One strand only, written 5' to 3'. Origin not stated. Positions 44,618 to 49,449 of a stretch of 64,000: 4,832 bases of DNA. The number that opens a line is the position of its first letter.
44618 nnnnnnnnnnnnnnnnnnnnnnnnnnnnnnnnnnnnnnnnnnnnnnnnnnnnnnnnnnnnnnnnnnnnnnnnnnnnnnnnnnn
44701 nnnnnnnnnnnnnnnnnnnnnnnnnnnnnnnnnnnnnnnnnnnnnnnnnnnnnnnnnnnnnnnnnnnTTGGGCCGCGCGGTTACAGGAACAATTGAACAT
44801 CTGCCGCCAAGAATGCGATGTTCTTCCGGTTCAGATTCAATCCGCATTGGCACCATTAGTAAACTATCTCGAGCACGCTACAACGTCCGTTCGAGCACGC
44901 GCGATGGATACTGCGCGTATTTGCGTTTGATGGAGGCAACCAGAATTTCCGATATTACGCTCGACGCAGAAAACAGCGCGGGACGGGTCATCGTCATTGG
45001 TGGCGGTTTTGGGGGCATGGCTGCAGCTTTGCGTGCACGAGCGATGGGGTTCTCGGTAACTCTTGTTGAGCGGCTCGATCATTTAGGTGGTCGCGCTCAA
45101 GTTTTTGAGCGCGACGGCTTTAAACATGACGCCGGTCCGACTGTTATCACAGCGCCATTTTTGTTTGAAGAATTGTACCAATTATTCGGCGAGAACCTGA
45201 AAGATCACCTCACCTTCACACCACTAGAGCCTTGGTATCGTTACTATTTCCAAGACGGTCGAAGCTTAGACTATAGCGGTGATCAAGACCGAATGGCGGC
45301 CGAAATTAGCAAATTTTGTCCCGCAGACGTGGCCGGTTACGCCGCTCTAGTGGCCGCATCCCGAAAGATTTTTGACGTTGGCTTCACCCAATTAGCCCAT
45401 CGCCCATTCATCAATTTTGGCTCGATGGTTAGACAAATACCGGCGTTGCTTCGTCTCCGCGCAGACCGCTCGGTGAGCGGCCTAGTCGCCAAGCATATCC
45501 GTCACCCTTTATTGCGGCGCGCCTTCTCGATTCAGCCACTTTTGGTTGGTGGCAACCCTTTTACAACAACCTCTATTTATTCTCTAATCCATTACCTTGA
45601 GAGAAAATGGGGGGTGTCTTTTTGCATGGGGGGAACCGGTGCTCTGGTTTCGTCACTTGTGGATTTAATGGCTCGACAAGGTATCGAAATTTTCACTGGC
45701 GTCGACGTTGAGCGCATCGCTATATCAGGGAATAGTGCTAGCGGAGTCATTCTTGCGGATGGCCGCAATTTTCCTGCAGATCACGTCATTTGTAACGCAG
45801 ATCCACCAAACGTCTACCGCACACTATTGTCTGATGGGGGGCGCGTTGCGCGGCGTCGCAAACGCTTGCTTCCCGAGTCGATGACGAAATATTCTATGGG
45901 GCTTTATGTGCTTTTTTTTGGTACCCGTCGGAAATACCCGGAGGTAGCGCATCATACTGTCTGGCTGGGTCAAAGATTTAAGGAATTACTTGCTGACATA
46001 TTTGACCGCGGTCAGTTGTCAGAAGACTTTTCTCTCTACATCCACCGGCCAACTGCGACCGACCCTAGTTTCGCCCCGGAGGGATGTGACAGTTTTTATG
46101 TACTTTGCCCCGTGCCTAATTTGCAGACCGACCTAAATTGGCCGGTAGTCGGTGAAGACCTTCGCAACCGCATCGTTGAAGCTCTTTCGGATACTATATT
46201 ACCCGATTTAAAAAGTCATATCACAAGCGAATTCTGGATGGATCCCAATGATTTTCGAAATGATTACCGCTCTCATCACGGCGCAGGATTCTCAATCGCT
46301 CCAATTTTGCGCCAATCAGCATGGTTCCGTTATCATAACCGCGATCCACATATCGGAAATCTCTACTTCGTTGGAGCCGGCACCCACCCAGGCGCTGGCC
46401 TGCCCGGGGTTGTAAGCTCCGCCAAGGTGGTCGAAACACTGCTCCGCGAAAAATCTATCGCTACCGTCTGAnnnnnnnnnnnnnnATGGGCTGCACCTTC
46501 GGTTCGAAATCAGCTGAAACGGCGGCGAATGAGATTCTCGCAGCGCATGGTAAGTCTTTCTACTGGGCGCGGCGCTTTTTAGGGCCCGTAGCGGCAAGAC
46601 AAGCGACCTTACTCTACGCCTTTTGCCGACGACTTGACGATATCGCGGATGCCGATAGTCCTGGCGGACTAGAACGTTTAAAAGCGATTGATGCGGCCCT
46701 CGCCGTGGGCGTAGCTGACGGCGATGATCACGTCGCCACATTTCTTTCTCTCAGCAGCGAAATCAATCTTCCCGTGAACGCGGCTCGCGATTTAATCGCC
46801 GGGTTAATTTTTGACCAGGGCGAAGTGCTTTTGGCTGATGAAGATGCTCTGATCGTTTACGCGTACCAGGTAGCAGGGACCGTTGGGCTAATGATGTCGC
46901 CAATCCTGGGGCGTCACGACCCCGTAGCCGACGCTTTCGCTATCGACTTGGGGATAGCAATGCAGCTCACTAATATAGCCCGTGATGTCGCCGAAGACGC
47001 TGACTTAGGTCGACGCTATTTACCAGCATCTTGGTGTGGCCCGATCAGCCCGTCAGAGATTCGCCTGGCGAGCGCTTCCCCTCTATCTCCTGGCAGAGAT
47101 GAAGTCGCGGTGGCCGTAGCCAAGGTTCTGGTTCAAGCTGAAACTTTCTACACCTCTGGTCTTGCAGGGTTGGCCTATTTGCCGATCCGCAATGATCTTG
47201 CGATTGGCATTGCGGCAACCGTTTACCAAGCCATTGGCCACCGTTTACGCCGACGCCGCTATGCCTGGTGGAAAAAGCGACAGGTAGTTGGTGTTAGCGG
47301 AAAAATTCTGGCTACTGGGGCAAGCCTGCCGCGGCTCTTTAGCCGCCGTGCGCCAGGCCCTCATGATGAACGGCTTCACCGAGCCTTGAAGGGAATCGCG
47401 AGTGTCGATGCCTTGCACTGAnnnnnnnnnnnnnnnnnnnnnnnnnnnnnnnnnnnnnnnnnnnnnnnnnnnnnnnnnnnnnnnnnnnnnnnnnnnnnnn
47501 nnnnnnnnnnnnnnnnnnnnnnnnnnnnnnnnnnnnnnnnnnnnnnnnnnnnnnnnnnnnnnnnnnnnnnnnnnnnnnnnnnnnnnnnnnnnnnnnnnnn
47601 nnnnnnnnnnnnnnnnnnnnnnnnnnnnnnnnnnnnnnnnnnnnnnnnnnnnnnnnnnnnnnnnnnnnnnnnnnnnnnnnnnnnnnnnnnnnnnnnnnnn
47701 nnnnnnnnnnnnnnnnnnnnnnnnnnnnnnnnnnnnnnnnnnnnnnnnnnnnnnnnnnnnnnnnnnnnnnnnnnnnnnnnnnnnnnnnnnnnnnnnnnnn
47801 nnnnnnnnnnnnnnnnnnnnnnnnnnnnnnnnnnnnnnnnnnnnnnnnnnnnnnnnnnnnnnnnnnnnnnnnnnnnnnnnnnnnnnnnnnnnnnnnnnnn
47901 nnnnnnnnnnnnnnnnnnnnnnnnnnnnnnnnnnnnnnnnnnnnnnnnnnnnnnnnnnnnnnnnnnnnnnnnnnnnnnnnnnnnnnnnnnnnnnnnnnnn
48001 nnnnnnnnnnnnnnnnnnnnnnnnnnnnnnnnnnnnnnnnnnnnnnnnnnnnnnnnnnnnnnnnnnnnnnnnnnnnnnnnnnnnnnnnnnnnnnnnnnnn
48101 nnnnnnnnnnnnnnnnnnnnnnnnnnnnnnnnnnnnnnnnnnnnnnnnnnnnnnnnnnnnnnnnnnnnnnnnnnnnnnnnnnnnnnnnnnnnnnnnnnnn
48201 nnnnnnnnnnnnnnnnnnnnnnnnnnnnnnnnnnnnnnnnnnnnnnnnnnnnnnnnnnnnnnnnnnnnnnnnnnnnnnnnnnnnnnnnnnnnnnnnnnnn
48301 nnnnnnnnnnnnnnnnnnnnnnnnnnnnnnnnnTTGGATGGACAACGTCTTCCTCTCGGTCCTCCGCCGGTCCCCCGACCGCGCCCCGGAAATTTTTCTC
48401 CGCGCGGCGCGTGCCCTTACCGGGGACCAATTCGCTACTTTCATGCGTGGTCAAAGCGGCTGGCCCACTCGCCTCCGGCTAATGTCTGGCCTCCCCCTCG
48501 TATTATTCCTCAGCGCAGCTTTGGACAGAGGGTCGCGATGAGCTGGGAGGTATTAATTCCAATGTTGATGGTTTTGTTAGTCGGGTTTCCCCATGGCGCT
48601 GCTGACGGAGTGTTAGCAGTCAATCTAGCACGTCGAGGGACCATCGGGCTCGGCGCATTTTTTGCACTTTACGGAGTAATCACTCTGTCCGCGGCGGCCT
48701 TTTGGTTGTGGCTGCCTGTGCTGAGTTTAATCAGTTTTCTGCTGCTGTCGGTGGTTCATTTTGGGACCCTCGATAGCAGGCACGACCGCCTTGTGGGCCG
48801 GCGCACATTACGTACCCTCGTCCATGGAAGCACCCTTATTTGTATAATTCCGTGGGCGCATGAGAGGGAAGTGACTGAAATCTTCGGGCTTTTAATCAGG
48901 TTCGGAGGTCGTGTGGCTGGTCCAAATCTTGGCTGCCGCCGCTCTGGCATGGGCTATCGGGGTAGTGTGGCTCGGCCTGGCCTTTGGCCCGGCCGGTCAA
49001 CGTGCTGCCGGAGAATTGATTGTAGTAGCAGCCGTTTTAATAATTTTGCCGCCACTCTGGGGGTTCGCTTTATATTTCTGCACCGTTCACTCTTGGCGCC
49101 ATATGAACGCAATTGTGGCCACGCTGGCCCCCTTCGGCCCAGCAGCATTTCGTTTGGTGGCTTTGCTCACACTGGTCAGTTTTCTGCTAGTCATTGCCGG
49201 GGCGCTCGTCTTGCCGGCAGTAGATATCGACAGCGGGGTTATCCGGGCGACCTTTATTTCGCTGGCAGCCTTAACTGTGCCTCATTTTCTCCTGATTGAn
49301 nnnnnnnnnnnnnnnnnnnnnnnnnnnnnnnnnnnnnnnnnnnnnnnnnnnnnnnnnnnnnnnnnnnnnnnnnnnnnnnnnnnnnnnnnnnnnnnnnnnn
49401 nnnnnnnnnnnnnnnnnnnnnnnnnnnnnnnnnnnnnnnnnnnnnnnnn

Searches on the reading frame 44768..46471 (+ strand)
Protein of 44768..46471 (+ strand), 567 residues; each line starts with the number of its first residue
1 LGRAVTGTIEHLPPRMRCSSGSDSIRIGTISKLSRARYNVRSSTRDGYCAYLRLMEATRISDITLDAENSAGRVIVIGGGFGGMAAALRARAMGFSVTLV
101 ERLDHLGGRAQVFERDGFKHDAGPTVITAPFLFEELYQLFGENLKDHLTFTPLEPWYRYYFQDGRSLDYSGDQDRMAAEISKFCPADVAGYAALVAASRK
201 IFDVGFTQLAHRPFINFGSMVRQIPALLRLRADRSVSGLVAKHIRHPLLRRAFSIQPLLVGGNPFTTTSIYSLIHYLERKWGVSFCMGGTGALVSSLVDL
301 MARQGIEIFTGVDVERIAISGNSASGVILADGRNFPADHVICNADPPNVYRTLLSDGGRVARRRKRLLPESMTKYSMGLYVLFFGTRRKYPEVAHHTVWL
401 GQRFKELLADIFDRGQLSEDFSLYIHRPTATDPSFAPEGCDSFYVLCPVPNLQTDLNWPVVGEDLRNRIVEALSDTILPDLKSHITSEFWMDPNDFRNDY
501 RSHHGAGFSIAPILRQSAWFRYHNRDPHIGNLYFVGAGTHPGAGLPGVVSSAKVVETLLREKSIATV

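Call 4: search_protein_families(library=pfam, proteins=[window:44768-46471:+])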
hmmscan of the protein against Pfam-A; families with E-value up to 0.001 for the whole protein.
window:44768-46471:+ (567 aa): 10 families
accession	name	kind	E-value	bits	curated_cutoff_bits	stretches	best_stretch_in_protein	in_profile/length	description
PF01593.30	Amino_oxidase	-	3e-36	126.1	19.8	1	82-553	2-436/443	Flavin containing amine oxidoreductase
PF13450.12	NAD_binding_8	-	1.9e-13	50.9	21.9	1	76-140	1-65/68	NAD(P)-binding Rossmann-like domain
PF12831.13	FAD_oxidored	-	1.5e-09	38.2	27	1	74-110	2-38/416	FAD dependent oxidoreductase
PF07992.20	Pyr_redox_2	-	1.5e-09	38.2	26.1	1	73-102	2-31/291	Pyridine nucleotide-disulphide oxidoreductase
PF01266.30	DAO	-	1.2e-07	32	27.9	1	73-107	1-35/353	FAD dependent oxidoreductase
PF00070.33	Pyr_redox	-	5.5e-07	30.4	22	1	73-107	1-35/82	Pyridine nucleotide-disulphide oxidoreductase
PF00890.30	FAD_binding_2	-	7.9e-07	29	20.4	1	74-109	2-37/414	FAD binding domain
PF01134.28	GIDA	-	3.5e-06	26.8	22.1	1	74-107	2-36/391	Glucose inhibited division protein A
PF03486.20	HI0933_like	-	2.1e-05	24.5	50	0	73-107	2-36/244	HI0933-like protein Rossmann domain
PF01262.27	AlaDh_PNT_C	-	0.00093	19.1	23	0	70-101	27-58/214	Alanine dehydrogenase/PNT, C-terminal domain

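Call 9: search_protein_families(library=ncbifam, proteins=[window:44768-46471:+])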
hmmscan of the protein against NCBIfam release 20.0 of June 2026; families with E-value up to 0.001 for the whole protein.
window:44768-46471:+ (567 aa): 40 families (the best 25 are shown)
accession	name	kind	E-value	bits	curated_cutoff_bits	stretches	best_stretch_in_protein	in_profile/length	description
TIGR02734.1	crtI_fam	subfamily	1.1e-167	558.8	238.1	1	74-563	1-492/504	phytoene desaturase family protein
NF058655.1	CrtID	equivalog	3e-83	280.3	640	1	74-555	1-477/478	bifunctional phytoene desaturase/3,4-desaturase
NF045637.1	carotdesatCrtDProt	equivalog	8.3e-63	212.6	580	1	74-554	1-477/485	1-hydroxycarotenoid 3,4-desaturase CrtD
NF042421.1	hydcarot_desat_CrtD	equivalog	7.2e-61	206.1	500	1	74-561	4-485/487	1-hydroxycarotenoid 3,4-desaturase CrtD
TIGR02730.1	carot_isom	equivalog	1.5e-21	76.9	586.9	1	74-551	3-480/493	carotenoid isomerase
NF045689.1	BCarotKetCrtO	equivalog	2.7e-20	72.5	1000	2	267-355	219-308/563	beta-carotene ketolase CrtO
TIGR02733.1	desat_CrtD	equivalog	2.9e-16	59.2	549.7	2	73-127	3-57/492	C-3',4' desaturase CrtD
TIGR03467.1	HpnE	equivalog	1.2e-14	54.5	283.05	1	74-126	1-55/430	hydroxysqualene dehydroxylase HpnE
NF005560.0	PRK07233.1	equivalog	2.9e-12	46.1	252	2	73-119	2-48/435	hypothetical protein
NF009477.0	PRK12843.1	equivalog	4.9e-09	35.2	758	1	66-110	11-55/578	FAD-dependent oxidoreductase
TIGR03997.1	mycofact_OYE_2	equivalog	4.9e-09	35.1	793.15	1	64-113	372-421/645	mycofactocin system FadH/OYE family oxidoreductase 2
NF006130.0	PRK08274.1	equivalog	6.7e-09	35.1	369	1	73-113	7-49/467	FAD-dependent tricarballylate dehydrogenase TcuA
NF008845.0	PRK11883.1-5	equivalog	2.2e-07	29.6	560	1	72-125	5-64/468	protoporphyrinogen oxidase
NF009410.0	PRK12771.1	subfamily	3.2e-07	29.3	516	1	64-108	131-175/566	NAD(P)-binding protein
TIGR02485.1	CobZ_N-term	equivalog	1.3e-06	27.5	372.55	0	74-111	4-43/437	FAD-dependent tricarballylate dehydrogenase TcuA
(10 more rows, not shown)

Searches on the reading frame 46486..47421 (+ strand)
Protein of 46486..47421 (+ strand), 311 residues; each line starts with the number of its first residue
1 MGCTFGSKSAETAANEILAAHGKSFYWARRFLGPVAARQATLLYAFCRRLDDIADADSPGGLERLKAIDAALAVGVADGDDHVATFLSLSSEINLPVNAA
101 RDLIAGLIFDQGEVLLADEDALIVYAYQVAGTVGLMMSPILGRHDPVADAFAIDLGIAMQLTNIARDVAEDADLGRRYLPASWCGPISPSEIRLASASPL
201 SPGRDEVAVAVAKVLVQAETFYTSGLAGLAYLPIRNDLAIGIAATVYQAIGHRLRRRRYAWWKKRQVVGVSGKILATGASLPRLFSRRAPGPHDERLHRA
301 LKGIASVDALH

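Call 9: search_protein_families(library=ncbifam, proteins=[window:46486-47421:+])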
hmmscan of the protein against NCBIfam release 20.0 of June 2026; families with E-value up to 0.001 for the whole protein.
window:46486-47421:+ (311 aa): 5 families
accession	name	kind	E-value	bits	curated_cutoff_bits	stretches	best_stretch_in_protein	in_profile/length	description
NF042419.1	Phyto_syn_CrtB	equivalog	1.4e-42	146.3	480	1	14-278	7-282/306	15-cis-phytoene synthase CrtB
TIGR03465.1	HpnD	equivalog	4.2e-40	137.5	278.6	1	19-266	3-250/267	presqualene diphosphate synthase HpnD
NF045921.1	PhytnSynCrtBRhod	equivalog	3e-37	128.7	500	1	16-280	12-275/307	15-cis-phytoene synthase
NF045686.1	PhytoSynCyanob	equivalog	3.8e-25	88.6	550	1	13-276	23-299/310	15-cis-phytoene synthase CrtB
TIGR03464.1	HpnC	equivalog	3.5e-20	72.6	250.45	1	35-270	19-255/267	squalene synthase HpnC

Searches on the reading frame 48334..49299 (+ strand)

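Call 9: search_protein_families(library=ncbifam, proteins=[window:48334-49299:+])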
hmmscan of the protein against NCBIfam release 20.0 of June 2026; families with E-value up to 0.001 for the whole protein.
window:48334-49299:+ (321 aa): 1 family
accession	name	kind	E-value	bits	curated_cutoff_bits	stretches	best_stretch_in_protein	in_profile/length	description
TIGR03753.1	blh_monoox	subfamily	1.6e-23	83.7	95.25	1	74-190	1-120/260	beta-carotene 15,15'-dioxygenase, Brp/Blh family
